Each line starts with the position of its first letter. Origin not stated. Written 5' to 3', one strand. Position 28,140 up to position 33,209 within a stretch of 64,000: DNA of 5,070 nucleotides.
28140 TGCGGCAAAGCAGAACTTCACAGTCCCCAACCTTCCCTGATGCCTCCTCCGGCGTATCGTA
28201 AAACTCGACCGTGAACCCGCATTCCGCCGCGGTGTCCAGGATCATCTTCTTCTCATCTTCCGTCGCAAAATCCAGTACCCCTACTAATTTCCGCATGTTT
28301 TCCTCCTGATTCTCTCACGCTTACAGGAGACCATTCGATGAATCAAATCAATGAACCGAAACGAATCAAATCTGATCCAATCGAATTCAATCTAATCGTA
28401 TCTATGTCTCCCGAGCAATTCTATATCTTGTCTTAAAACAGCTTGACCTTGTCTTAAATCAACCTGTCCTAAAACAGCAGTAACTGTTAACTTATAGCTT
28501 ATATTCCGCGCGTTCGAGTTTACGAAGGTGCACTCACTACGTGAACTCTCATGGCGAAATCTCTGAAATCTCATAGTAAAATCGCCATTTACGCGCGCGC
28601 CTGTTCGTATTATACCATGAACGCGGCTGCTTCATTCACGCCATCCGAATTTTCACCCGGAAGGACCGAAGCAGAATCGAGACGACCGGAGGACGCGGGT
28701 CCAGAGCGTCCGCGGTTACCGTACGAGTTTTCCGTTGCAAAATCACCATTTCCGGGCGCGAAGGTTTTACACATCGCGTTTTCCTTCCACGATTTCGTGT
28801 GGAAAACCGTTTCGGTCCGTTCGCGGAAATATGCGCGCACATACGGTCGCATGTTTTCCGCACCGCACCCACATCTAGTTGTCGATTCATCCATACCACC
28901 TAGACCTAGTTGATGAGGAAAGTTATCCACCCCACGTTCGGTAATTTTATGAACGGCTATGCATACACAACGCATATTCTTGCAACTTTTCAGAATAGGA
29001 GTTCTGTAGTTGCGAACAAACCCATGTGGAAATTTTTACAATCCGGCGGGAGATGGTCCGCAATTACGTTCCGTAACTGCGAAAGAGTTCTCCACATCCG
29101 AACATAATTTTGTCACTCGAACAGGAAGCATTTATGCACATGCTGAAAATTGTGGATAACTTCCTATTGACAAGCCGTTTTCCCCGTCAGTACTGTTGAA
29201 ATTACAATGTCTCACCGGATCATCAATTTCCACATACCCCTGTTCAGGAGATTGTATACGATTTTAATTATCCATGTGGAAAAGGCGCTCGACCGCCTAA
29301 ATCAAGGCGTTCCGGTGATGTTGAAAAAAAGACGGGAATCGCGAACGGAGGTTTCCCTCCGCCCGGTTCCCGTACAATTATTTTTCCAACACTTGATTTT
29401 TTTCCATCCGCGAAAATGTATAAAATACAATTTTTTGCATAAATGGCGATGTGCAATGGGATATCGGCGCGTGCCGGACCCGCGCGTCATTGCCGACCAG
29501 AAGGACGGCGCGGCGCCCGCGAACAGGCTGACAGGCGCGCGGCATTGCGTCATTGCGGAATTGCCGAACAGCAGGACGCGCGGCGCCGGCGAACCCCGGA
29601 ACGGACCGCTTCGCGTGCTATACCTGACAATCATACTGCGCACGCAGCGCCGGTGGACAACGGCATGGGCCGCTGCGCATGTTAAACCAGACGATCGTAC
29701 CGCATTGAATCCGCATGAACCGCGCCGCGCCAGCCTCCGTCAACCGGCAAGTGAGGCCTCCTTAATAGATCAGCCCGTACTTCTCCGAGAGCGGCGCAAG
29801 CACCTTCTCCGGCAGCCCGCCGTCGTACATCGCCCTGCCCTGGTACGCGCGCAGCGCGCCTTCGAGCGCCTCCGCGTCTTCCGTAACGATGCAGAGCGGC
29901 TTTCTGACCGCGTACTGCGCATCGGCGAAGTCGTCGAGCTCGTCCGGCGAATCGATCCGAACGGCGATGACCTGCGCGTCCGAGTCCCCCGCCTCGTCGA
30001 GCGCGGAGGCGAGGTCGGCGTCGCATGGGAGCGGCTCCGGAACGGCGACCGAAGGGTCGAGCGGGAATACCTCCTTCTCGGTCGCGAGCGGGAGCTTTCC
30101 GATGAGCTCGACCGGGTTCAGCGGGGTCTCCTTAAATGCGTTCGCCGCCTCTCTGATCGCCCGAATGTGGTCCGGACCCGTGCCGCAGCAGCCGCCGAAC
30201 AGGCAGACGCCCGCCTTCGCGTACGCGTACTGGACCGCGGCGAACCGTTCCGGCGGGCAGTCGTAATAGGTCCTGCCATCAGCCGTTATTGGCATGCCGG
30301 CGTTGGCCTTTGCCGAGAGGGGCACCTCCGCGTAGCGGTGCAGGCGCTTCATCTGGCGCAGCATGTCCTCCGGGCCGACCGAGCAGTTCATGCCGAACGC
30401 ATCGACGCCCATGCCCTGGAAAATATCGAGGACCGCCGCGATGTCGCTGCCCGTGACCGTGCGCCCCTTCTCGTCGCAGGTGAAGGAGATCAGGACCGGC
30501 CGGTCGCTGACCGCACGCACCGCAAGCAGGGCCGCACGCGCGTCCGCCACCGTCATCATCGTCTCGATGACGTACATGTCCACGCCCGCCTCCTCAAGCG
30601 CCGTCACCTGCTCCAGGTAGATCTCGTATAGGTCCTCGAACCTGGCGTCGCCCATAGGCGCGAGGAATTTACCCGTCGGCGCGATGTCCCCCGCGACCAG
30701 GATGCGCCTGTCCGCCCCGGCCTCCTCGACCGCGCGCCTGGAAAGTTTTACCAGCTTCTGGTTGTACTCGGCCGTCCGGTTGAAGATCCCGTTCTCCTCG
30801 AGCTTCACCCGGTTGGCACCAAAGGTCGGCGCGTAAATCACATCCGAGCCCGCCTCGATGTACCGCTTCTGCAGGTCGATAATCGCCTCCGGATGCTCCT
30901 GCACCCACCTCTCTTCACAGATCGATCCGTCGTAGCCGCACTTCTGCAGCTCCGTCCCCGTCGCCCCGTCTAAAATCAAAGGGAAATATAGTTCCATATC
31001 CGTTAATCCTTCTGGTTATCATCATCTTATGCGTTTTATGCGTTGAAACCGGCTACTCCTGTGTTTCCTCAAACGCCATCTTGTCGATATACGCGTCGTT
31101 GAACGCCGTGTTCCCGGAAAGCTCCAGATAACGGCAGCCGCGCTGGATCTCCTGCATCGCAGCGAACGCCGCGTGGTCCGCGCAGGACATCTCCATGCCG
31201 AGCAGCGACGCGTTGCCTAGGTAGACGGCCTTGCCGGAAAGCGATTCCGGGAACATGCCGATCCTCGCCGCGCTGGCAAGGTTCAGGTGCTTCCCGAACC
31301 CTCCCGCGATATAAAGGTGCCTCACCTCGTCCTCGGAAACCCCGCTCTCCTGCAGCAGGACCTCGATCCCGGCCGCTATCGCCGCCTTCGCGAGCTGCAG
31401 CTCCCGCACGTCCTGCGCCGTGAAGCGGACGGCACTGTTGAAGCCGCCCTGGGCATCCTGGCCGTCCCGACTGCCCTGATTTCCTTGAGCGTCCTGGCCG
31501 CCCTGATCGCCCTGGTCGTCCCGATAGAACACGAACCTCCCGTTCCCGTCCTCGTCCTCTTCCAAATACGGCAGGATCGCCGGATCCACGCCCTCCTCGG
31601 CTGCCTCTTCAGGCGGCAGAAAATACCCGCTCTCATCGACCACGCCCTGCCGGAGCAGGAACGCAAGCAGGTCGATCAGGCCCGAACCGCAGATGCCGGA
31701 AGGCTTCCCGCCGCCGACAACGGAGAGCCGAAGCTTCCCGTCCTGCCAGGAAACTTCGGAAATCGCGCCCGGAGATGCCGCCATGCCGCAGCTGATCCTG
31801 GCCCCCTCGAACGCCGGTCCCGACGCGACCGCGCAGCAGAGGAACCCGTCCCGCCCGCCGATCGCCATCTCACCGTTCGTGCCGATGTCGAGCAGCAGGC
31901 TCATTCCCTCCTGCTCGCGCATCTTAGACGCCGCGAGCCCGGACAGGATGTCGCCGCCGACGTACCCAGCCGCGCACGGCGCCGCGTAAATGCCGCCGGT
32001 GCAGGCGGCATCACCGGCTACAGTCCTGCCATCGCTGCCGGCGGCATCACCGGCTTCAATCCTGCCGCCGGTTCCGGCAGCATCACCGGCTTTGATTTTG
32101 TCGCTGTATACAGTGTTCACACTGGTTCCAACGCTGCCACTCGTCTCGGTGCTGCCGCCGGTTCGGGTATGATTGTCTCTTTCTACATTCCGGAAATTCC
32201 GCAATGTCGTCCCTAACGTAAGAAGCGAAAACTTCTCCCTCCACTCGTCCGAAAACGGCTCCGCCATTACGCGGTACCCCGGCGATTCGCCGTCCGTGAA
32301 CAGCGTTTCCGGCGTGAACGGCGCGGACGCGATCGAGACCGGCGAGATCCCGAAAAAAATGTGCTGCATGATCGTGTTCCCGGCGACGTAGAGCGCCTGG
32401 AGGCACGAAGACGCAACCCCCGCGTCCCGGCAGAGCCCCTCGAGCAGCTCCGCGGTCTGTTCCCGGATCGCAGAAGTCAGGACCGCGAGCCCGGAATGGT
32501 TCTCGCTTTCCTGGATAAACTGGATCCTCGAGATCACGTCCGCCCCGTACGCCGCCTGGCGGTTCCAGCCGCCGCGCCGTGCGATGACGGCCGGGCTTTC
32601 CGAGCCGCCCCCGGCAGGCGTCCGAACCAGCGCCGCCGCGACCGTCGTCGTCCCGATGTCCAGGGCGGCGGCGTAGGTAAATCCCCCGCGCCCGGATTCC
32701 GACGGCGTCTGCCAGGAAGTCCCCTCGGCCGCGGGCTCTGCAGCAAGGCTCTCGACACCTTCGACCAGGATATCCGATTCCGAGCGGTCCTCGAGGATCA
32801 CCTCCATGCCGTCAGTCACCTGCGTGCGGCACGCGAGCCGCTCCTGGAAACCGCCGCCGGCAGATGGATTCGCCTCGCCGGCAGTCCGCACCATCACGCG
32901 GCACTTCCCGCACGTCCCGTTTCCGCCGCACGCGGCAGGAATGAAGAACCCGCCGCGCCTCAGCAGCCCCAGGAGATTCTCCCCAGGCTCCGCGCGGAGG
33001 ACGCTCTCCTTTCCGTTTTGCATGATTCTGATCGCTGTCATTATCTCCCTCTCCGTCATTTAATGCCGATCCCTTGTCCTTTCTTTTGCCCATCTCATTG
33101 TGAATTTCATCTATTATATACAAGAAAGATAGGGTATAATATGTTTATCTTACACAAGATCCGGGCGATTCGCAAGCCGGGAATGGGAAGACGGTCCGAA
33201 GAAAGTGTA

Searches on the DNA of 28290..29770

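Call 90: search_rna_families(source=window, start=28290, end=29770, threshold=evalue, max_evalue=1)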
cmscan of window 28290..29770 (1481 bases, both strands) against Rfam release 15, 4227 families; matches with E-value up to 1: 0.
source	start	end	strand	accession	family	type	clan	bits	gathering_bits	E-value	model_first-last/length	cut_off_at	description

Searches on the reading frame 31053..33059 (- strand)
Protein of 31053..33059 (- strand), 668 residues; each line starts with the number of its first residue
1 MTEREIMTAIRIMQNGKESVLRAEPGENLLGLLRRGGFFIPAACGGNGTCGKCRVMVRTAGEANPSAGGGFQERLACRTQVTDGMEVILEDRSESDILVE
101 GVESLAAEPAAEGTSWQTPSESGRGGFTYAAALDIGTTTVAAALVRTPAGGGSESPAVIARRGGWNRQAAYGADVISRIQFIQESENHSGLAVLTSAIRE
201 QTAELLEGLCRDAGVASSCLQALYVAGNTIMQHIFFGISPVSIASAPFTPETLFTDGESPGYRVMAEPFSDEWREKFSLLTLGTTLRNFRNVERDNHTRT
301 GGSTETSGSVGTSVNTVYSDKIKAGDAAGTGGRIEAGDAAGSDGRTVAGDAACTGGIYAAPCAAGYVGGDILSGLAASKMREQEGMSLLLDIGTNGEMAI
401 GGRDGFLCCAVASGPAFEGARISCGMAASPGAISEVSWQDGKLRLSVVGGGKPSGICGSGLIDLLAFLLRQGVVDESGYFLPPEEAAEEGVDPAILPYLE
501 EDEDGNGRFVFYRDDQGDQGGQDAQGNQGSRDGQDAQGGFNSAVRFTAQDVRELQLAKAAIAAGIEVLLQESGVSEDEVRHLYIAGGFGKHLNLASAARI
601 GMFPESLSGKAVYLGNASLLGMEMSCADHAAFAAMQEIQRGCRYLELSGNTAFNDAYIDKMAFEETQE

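Call 18: search_protein_families(library=pfam, proteins=[window:31053-33059:-])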
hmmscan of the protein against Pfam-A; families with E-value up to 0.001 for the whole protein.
window:31053-33059:- (668 aa): 3 families
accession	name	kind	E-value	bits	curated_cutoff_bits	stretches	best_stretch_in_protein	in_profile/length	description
PF14574.11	RACo_C_ter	-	1.7e-69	234.3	27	2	386-483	2-101/261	C-terminal domain of RACo the ASKHA domain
PF17651.6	Raco_middle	-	2.6e-35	121.9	26.8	2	129-252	1-116/163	RACo middle region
PF00111.32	Fer2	-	1.7e-09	37.9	21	1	13-82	2-77/77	2Fe-2S iron-sulfur cluster binding domain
